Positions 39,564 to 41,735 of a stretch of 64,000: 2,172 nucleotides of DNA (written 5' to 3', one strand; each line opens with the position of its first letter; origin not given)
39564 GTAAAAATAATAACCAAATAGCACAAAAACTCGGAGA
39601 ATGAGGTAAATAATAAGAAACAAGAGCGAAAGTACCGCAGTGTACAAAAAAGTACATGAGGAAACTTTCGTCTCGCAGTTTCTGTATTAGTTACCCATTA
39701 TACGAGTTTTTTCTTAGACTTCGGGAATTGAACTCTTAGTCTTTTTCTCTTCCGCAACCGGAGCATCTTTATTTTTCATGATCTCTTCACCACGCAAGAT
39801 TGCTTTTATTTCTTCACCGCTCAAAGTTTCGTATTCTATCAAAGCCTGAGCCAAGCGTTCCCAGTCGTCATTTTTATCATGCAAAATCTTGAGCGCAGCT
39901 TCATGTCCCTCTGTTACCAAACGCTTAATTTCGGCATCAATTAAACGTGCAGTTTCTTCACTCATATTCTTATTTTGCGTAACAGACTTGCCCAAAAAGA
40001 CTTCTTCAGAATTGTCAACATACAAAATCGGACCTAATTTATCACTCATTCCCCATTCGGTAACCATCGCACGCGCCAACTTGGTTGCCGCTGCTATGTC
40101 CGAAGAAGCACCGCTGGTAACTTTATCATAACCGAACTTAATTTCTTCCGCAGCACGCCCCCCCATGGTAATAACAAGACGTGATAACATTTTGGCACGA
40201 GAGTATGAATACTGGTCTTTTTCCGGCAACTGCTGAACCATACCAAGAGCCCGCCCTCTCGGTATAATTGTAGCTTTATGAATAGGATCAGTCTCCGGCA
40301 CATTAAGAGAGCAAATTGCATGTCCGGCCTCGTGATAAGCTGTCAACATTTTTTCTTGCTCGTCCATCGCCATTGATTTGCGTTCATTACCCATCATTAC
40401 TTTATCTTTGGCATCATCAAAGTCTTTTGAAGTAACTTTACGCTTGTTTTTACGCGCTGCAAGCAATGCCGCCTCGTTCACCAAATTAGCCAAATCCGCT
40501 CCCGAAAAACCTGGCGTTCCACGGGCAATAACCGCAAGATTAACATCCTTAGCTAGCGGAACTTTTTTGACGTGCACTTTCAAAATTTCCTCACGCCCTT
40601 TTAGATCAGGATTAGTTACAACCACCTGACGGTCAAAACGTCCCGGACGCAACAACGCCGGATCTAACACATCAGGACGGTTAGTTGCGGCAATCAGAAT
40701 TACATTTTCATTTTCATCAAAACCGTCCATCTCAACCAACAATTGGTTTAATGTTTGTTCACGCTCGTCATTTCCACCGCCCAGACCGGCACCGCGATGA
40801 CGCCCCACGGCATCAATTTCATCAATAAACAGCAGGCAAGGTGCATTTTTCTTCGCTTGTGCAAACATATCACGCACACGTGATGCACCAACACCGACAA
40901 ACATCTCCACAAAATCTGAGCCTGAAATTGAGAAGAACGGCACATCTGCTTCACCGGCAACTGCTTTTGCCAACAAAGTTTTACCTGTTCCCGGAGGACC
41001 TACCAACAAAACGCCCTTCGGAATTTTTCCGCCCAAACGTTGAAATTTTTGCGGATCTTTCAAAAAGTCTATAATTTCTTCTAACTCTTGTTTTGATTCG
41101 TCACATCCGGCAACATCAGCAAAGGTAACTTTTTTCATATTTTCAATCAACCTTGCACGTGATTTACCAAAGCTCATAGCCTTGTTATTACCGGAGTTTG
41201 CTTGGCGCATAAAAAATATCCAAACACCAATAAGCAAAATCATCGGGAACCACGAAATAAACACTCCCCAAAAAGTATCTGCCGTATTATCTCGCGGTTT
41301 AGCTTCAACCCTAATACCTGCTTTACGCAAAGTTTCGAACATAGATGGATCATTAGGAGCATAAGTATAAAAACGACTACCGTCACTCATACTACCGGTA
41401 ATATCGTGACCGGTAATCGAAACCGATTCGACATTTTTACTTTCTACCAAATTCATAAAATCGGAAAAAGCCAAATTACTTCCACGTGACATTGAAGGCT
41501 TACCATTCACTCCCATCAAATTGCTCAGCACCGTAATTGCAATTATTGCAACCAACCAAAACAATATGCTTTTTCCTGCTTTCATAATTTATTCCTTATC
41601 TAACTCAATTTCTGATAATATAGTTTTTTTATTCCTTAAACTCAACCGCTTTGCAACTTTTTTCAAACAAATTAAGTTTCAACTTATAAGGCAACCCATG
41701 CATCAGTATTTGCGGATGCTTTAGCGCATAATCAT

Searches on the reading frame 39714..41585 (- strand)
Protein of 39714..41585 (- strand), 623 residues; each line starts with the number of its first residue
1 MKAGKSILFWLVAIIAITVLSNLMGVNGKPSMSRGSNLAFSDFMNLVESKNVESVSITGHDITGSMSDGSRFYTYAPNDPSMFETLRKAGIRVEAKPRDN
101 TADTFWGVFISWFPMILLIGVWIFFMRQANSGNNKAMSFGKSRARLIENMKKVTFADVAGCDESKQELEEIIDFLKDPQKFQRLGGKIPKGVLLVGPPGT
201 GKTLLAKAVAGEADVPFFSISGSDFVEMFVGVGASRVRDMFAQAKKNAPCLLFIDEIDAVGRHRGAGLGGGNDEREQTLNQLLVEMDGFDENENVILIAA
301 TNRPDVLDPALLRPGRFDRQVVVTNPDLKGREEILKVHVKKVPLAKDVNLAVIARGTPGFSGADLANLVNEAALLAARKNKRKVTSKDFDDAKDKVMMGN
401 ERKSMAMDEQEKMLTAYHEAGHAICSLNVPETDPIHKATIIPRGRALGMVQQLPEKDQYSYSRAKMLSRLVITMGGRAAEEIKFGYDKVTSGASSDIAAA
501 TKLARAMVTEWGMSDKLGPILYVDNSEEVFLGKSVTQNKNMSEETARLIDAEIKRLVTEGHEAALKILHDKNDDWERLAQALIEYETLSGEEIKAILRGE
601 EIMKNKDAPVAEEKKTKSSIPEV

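Call 28: search_protein_families(library=ncbifam, proteins=[window:39714-41585:-], max_evalue=0.00001)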
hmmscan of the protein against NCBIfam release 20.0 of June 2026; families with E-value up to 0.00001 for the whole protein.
window:39714-41585:- (623 aa): 15 families
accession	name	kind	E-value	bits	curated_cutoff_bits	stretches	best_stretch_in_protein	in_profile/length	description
TIGR01241.2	FtsH_fam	equivalog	2.2e-261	868.9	600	1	18-593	7-598/598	ATP-dependent zinc metalloprotease FtsH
NF008004.0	PRK10733.1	equivalog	1.5e-250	832.6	1008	1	5-603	3-599/644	ATP-dependent zinc metalloprotease FtsH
NF003069.1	PRK03992.1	subfamily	1.8e-94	317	500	1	147-401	122-377/379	proteasome-activating nucleotidase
TIGR01242.2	TIGR01242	subfamily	2.3e-89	299.9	500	1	147-401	105-360/362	proteasome-activating nucleotidase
TIGR01243.1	CDC48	subfamily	1.3e-78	265.1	802.65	1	149-396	446-692/733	CDC48 family AAA ATPase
NF047747.1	PrtsmActNtasePan2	equivalog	8.9e-78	262.3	700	1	143-399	138-395/397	proteasome-activating nucleotidase Pan2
NF047748.1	PrtsmActNtasePan1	equivalog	1.5e-74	251.5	750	1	143-403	133-396/405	proteasome-activating nucleotidase Pan1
TIGR03689.1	pup_AAA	equivalog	9.5e-45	153.3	504.75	1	146-407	172-442/512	proteasome ATPase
NF041006.2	cell_div_CdvC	equivalog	7e-42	143.7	650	1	140-379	87-325/370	cell division protein CdvC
NF042959.1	IteA_antiphage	equivalog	2.2e-35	122.5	510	1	161-411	97-339/367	anti-phage ATPase IteA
NF003229.0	PRK04195.1-5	equivalog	2.1e-08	33.3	280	1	149-262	10-117/413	replication factor C large subunit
NF003230.0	PRK04195.1-6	equivalog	1.1e-07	31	441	1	147-224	5-74/494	replication factor C large subunit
TIGR03922.1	T7SS_EccA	equivalog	3.6e-06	25.8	466.65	1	155-299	275-422/557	type VII secretion AAA-ATPase EccA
NF003233.0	PRK04195.2-3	equivalog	5.7e-06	25.4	471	1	148-261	5-109/504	replication factor C large subunit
TIGR00763.1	lon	equivalog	6e-06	25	608.05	1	169-264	336-437/795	endopeptidase La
